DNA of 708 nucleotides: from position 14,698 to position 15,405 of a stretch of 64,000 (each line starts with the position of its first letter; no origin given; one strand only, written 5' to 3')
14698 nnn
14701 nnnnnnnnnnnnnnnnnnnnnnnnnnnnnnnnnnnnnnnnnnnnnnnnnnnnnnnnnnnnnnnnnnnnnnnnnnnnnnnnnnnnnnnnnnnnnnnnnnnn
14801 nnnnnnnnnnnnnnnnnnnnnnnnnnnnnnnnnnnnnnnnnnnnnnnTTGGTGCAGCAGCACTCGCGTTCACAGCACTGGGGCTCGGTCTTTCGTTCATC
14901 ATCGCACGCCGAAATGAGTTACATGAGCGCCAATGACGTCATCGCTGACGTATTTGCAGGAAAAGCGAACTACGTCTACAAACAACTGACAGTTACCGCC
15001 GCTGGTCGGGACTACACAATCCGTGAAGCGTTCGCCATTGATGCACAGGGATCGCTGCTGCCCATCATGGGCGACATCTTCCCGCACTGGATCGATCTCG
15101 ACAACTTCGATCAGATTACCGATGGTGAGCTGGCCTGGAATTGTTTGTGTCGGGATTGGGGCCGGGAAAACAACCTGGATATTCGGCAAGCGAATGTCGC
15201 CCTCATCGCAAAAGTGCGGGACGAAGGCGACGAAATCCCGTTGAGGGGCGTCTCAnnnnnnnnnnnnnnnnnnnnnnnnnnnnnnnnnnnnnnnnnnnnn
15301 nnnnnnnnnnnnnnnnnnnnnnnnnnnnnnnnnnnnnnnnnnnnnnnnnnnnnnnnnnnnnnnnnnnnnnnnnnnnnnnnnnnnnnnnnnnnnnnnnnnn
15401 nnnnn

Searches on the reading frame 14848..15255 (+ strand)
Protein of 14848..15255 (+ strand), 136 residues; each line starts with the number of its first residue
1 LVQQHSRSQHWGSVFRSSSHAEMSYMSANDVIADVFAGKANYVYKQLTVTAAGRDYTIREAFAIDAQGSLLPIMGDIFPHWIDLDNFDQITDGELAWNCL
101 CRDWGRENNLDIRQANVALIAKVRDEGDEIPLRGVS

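Call 5: search_protein_families(library=pfam, proteins=[window:14848-15255:+], max_evalue=0.1)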
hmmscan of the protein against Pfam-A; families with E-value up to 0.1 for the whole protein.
window:14848-15255:+ (136 aa): 0 families

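Call 6: search_protein_families(library=phrogs, proteins=[window:14848-15255:+], max_evalue=0.01)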
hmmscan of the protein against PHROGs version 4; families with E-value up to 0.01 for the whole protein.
window:14848-15255:+ (136 aa): 0 families

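Call 91: search_protein_families(library=padloc, proteins=[window:14914-15255:+], max_evalue=0.01)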
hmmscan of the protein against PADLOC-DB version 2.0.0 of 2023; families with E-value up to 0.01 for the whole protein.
window:14914-15255:+ (114 aa): 0 families

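Call 92: search_protein_families(library=ncbifam, proteins=[window:14914-15255:+], max_evalue=0.1)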
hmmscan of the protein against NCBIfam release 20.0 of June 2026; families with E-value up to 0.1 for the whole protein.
window:14914-15255:+ (114 aa): 1 family
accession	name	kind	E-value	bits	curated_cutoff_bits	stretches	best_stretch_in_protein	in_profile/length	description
NF008255.0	PRK11027.2-2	equivalog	0.065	13.3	184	1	1-52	1-48/124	hypothetical protein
